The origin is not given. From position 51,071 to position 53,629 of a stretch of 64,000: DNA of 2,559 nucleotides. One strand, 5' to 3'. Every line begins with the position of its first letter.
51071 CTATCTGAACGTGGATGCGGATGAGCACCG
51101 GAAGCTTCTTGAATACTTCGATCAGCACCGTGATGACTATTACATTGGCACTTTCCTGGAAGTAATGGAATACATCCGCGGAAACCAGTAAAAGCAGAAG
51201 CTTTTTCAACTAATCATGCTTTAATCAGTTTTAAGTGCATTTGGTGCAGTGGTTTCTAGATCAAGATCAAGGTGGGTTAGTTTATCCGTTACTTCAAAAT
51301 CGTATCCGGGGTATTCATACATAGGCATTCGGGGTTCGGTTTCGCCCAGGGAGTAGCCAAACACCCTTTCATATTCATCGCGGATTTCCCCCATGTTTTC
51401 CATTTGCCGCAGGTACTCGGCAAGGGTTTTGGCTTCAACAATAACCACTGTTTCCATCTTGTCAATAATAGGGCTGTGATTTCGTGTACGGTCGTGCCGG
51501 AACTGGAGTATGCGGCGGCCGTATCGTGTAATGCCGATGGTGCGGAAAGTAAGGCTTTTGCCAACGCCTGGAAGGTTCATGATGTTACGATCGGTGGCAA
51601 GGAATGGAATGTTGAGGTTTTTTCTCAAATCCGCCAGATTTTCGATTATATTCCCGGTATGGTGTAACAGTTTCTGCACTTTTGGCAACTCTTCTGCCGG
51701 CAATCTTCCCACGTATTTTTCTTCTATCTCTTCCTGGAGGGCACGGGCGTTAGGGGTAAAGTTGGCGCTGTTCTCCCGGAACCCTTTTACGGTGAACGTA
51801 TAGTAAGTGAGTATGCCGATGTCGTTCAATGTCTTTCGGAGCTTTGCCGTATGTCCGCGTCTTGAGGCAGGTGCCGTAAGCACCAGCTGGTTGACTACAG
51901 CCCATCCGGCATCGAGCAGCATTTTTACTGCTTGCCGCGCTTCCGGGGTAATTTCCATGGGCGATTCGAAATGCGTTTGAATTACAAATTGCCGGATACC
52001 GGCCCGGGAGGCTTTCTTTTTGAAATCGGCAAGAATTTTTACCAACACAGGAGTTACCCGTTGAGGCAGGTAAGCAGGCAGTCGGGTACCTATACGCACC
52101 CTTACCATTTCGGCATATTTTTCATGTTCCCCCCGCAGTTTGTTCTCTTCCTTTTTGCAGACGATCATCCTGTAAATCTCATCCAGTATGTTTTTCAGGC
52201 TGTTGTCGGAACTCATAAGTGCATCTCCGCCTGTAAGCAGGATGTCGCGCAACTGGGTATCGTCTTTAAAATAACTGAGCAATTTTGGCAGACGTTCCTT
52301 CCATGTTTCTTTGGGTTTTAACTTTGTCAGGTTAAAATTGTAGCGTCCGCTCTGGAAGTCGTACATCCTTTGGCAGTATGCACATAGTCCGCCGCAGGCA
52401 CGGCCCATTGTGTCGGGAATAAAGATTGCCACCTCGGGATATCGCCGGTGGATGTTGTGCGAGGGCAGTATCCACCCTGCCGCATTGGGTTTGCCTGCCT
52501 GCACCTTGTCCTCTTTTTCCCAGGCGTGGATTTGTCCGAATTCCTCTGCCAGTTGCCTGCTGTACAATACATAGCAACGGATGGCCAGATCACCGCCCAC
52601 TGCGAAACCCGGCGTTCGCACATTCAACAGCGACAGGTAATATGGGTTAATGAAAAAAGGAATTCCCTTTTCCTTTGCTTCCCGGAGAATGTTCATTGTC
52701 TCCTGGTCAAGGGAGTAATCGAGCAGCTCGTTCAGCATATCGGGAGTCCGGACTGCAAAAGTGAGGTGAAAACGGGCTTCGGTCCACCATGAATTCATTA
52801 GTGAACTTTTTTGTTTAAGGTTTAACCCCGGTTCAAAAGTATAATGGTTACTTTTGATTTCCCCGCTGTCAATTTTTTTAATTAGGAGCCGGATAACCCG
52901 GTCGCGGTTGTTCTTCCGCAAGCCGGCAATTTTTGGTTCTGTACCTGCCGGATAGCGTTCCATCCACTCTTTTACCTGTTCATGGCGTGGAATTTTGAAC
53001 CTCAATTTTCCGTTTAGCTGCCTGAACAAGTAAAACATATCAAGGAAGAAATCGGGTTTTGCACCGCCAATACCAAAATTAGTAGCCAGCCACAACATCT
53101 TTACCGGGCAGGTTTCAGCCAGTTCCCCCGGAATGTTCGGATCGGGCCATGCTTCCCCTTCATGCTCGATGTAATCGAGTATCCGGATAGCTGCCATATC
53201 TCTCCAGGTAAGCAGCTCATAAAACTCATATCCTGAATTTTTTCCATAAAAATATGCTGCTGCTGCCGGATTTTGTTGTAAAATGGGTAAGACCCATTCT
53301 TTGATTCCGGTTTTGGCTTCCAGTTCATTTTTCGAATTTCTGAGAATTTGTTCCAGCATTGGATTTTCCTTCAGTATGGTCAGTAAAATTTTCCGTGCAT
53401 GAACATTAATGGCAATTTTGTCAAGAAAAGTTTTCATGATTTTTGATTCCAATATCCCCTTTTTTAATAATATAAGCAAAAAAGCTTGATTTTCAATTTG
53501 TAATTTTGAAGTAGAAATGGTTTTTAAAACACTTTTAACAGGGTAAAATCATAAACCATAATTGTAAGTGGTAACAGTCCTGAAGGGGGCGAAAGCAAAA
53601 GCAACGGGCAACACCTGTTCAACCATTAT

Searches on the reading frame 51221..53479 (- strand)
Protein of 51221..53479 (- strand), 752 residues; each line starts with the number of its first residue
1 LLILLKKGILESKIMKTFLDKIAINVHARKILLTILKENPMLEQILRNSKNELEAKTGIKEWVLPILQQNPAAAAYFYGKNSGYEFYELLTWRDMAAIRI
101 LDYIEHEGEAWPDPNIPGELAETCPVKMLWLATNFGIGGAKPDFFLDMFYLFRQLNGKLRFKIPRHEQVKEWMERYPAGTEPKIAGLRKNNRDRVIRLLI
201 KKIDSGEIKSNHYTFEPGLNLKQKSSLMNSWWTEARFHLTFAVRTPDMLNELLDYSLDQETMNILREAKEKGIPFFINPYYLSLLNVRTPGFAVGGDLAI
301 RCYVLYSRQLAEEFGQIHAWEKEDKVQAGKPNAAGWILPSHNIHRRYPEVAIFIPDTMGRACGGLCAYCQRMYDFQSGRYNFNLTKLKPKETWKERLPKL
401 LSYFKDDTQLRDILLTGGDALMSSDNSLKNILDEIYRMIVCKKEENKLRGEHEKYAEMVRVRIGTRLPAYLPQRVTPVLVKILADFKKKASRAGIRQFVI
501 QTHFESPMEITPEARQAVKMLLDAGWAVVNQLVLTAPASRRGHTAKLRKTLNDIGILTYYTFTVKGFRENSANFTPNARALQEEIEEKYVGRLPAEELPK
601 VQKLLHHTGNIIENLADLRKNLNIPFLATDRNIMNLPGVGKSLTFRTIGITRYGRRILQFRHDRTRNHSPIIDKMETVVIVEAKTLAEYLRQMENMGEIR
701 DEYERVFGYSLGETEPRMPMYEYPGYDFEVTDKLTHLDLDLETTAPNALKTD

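Call 12: search_protein_families(library=pfam, proteins=[window:51221-53479:-], max_evalue=0.001)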
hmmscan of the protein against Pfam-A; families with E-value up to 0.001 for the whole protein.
window:51221-53479:- (752 aa): 0 families

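Call 67: search_protein_families(library=padloc, proteins=[window:51221-53479:-], max_evalue=0.001)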
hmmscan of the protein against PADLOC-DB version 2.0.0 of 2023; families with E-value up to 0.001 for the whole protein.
window:51221-53479:- (752 aa): 0 families

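Call 78: find_encoding_contigs(protein=window:51221-53479:-, flank=9000, max_places=6)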
Protein window:51221-53479:- (752 aa): 2 contigs read that carry it; 1 place shown.
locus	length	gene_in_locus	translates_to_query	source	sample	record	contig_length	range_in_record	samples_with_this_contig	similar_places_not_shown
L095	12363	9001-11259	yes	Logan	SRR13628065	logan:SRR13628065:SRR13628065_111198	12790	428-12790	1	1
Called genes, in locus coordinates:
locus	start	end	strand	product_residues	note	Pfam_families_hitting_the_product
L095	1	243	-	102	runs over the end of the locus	PF03992:ABM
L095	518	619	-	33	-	-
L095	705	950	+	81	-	-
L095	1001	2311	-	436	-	PF00009:GTP_EFTU, PF01926:MMR_HSR1, PF02421:FeoB_N, PF04548:AIG1, PF00009:GTP_EFTU, PF01926:MMR_HSR1, PF02421:FeoB_N, PF14714:KH_dom-like, +6 more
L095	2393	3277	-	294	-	PF00009:GTP_EFTU, PF00071:Ras (weak), PF00350:Dynamin_N (faint), PF01926:MMR_HSR1, PF02421:FeoB_N, PF03193:RsgA_GTPase (faint), PF10662:PduV-EutP, PF07650:KH_2, +1 more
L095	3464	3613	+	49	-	-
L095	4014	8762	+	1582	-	PF25794:SACS, PF00270:DEAD (weak), PF13086:AAA_11, PF00580:UvrD-helicase, PF13245:AAA_19, PF13604:AAA_30, PF13087:AAA_12, PF13538:UvrD_C_2 (faint)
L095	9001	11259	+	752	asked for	-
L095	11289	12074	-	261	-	PF01522:Polysacc_deac_1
